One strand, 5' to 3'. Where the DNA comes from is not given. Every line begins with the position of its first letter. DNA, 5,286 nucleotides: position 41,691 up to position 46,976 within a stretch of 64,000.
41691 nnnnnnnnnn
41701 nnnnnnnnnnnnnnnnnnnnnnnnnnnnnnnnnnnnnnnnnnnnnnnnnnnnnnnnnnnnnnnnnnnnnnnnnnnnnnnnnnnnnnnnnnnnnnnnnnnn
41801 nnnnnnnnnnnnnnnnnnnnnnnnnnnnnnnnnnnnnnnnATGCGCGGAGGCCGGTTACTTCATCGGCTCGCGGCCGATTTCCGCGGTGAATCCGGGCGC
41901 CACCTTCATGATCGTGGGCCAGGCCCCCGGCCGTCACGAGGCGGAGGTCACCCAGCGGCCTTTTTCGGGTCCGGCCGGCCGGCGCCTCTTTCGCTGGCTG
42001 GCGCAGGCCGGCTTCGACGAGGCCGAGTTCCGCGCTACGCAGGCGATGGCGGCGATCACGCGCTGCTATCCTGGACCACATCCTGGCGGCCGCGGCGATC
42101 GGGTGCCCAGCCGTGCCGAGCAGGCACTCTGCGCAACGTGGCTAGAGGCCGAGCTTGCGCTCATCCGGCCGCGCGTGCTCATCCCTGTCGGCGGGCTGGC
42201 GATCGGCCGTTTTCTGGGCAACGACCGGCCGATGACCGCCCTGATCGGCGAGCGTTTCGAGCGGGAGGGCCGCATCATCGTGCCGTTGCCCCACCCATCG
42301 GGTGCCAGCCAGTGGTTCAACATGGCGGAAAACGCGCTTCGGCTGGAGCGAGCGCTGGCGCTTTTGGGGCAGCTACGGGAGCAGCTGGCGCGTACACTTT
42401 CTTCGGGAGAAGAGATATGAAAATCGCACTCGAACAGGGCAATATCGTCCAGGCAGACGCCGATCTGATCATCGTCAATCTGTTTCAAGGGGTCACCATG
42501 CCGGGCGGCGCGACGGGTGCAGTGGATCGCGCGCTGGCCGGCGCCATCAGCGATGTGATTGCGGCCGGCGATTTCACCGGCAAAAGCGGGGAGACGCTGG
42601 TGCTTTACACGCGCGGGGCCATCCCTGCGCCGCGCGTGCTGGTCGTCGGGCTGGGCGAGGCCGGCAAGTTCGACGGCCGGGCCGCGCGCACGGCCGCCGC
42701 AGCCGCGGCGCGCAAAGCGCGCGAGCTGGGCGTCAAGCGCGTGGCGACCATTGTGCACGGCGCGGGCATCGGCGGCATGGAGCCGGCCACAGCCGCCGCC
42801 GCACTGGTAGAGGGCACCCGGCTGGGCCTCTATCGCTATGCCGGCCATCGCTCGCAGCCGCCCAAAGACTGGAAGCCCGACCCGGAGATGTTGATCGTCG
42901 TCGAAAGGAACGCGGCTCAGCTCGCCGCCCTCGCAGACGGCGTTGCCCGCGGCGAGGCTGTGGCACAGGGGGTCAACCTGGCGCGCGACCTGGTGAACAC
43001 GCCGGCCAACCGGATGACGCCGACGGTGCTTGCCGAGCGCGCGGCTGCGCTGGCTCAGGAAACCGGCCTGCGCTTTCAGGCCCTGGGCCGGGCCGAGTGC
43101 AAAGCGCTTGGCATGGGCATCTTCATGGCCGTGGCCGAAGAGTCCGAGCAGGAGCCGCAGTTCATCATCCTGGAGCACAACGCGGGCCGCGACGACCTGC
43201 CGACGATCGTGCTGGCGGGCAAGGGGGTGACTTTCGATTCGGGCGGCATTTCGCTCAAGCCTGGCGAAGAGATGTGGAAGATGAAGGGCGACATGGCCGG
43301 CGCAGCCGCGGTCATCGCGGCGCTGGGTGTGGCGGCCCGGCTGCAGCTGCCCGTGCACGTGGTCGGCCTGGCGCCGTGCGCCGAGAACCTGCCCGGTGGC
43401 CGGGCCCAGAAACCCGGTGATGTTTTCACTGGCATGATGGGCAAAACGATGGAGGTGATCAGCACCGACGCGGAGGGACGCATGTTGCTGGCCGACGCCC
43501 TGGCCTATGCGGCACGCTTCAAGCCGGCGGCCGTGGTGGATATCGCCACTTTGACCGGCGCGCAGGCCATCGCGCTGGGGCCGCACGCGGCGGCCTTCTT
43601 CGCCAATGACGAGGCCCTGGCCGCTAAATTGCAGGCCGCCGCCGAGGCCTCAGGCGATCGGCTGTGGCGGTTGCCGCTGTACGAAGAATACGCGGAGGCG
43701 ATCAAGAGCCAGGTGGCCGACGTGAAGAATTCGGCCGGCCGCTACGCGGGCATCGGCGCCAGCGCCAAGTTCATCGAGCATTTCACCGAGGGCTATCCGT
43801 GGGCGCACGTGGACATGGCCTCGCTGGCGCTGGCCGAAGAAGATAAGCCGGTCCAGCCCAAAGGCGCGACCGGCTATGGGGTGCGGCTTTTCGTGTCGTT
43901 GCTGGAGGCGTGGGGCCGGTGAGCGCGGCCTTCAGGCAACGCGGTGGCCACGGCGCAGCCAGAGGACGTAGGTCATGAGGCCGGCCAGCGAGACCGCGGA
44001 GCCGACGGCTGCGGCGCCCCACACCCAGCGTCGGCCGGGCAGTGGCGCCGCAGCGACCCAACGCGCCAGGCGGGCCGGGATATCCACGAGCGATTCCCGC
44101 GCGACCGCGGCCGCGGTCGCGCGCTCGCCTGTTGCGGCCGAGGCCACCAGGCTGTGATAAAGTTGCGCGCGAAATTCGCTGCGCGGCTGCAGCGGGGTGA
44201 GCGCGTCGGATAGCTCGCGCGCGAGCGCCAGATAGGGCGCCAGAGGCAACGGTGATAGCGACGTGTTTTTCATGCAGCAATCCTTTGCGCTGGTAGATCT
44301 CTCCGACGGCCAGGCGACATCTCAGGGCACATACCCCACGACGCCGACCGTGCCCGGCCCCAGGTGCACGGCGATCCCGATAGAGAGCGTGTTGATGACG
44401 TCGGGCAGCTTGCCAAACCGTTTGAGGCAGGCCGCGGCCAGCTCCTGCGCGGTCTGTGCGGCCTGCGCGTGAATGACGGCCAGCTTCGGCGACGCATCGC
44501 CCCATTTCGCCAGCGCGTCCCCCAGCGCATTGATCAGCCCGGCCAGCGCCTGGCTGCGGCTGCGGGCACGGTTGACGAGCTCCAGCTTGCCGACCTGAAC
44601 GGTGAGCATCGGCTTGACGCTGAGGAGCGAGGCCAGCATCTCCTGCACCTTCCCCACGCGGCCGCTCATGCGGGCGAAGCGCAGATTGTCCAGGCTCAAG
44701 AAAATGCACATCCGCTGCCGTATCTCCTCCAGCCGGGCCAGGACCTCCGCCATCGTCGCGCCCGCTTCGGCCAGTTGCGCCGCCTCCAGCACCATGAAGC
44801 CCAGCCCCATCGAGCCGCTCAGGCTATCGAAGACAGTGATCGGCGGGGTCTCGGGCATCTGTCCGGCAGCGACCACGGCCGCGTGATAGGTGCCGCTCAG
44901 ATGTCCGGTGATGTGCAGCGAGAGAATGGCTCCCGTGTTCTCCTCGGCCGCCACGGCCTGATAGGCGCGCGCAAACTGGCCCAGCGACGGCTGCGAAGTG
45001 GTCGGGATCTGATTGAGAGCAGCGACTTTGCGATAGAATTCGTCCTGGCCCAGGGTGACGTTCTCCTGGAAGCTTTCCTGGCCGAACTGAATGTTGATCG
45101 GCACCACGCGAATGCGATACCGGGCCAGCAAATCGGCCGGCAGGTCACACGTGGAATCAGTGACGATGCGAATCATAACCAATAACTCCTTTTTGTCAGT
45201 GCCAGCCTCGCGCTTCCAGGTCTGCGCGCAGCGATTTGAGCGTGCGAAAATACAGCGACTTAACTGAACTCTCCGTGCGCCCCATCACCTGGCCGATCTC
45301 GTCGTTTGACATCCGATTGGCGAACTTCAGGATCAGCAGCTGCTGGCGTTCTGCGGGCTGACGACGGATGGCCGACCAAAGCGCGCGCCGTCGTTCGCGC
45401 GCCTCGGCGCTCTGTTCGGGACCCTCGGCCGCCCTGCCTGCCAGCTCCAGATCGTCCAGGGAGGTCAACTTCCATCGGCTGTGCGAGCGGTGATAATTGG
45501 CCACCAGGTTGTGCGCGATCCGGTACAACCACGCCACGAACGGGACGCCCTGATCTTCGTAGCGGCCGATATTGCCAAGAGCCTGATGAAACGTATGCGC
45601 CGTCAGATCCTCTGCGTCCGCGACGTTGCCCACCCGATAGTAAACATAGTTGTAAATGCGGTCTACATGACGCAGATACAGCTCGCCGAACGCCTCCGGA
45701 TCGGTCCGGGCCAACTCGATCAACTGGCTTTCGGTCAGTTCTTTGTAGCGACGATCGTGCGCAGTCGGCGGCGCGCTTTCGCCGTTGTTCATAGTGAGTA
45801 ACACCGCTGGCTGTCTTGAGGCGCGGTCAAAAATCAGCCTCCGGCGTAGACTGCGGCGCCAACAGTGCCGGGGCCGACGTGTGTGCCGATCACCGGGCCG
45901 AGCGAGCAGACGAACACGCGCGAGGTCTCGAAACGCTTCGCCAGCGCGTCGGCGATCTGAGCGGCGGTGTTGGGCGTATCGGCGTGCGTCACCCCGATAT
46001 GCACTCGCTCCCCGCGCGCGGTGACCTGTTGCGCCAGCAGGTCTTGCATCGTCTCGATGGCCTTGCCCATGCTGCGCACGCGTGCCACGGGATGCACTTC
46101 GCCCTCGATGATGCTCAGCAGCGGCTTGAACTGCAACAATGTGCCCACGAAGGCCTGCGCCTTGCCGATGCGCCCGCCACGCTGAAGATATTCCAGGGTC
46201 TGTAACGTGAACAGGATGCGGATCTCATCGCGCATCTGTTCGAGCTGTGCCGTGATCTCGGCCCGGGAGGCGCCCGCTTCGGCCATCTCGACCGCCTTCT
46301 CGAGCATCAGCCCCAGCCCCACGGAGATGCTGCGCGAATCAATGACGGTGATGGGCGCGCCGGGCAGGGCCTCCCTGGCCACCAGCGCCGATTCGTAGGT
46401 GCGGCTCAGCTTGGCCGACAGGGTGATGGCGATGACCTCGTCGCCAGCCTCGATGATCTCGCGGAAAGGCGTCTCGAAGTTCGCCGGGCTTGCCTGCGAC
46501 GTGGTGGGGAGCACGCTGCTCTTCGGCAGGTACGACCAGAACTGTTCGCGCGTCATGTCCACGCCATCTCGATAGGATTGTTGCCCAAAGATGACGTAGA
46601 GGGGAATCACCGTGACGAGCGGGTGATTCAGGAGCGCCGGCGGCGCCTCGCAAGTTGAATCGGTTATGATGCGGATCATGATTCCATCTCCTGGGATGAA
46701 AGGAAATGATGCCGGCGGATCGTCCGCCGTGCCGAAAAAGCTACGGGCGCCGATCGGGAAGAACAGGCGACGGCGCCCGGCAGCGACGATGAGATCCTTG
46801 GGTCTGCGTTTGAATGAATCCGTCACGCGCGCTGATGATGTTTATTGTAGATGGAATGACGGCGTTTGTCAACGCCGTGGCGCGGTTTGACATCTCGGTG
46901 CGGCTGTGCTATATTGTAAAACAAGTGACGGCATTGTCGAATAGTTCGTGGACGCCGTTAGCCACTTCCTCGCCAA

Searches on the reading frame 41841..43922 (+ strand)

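Call 58: search_protein_families(library=pfam, proteins=[window:41841-43922:+], max_evalue=0.0001)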
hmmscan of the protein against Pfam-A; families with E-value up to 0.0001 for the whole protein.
window:41841-43922:+ (693 aa): 2 families
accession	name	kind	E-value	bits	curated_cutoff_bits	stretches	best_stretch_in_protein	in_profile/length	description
PF00883.26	Peptidase_M17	-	1.2e-113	380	25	1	379-684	1-309/310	Cytosol aminopeptidase family, catalytic domain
PF02789.23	Peptidase_M17_N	-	2.6e-27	95.7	23.4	1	211-339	1-128/129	Cytosol aminopeptidase family, N-terminal domain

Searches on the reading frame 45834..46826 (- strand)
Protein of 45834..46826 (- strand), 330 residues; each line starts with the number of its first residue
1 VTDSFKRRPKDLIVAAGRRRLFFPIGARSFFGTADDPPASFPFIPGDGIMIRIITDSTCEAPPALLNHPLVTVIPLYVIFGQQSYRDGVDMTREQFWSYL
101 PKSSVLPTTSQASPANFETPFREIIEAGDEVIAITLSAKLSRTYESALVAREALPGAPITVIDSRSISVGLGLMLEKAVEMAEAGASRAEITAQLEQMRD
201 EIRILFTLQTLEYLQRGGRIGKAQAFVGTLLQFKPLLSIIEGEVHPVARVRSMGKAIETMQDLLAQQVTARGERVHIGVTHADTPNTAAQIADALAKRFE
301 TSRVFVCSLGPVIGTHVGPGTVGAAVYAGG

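Call 58: search_protein_families(library=pfam, proteins=[window:45834-46826:-], max_evalue=0.0001)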
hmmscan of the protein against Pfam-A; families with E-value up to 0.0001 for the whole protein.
window:45834-46826:- (330 aa): 2 families
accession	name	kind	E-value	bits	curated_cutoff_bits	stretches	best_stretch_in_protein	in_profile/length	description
PF02645.21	DegV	-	3e-85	286.4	27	1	51-327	2-278/280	Uncharacterised protein, DegV family COG1307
PF13684.11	FakA-like_C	-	8e-05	22.6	23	0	128-301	46-196/216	Fatty acid kinase subunit A-like, C-terminal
